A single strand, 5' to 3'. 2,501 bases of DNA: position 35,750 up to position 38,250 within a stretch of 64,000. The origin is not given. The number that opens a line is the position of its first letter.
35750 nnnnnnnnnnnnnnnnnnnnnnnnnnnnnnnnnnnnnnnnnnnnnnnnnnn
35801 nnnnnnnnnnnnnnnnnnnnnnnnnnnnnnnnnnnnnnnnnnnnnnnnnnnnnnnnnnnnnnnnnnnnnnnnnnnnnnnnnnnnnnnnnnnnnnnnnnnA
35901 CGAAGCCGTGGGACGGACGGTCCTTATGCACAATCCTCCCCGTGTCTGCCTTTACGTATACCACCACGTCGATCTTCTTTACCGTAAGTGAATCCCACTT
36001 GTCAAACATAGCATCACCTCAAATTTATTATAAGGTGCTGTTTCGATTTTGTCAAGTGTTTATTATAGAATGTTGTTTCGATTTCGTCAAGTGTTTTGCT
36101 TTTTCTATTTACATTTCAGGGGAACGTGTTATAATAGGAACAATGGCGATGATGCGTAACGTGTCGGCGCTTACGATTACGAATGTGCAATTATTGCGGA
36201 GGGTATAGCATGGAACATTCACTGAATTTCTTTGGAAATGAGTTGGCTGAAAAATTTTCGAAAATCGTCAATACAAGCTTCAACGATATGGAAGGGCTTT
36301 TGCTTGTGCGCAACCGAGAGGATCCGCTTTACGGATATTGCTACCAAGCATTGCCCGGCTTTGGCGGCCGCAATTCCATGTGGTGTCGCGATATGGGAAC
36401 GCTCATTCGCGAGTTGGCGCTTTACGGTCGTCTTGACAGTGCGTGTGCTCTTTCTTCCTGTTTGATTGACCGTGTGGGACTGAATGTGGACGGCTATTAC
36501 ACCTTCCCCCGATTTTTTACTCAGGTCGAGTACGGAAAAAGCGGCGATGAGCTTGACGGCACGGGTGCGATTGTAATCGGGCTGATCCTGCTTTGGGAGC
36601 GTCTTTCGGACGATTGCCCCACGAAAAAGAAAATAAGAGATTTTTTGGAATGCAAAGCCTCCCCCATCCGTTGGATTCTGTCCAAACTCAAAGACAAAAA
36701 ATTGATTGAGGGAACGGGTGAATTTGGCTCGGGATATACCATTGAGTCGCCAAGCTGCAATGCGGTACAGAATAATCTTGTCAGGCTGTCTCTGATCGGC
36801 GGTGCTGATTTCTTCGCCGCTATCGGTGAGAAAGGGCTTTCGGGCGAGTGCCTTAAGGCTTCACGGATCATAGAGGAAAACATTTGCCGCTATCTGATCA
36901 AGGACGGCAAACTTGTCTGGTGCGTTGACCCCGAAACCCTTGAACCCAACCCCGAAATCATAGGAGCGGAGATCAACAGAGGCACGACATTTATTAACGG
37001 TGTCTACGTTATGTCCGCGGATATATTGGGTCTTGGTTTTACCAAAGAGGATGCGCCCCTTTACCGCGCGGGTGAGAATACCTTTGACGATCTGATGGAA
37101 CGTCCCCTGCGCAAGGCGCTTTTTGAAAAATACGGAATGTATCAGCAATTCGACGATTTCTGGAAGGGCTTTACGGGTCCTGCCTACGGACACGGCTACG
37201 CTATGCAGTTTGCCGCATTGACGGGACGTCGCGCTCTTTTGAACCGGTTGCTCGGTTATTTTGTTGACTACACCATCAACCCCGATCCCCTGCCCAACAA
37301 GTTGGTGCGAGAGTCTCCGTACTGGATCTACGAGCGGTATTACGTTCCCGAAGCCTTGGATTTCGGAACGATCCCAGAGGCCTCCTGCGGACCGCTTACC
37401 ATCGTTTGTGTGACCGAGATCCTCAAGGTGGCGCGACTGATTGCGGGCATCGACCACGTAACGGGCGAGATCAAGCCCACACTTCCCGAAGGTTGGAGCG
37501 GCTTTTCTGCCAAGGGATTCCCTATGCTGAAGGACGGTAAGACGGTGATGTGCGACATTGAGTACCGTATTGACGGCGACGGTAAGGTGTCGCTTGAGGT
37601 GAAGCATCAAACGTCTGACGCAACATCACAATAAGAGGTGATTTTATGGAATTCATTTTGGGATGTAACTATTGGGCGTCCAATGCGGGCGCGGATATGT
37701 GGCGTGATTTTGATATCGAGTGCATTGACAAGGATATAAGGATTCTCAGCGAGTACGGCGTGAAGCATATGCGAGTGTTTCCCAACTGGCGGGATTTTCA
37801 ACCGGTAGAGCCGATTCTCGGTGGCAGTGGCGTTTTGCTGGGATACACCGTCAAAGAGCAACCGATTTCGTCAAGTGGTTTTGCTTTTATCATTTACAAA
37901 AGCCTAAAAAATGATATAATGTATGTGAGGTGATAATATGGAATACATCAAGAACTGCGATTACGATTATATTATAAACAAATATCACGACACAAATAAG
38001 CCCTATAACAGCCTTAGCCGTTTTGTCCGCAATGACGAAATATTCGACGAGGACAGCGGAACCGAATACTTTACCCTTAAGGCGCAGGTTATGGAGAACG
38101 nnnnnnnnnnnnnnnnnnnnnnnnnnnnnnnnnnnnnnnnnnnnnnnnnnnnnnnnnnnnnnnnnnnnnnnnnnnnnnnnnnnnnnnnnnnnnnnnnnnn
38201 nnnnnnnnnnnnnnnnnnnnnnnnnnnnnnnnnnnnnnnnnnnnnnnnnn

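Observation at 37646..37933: Recombination junction: the 5' end of a GH-A paralog is fused to a duplicated copy of the upstream AraC-controlled promoter, which now drives the GRE-2 operon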

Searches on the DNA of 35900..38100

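Call 55: search_rna_families(source=window, start=35900, end=38100, threshold=evalue, max_evalue=1)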
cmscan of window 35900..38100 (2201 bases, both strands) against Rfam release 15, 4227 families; matches with E-value up to 1: 0.
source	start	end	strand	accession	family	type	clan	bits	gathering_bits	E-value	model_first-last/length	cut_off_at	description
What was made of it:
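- On Riboswitch or other known RNA element in the leaders: No hit at E<=1 in 35900-38100 (call 55).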
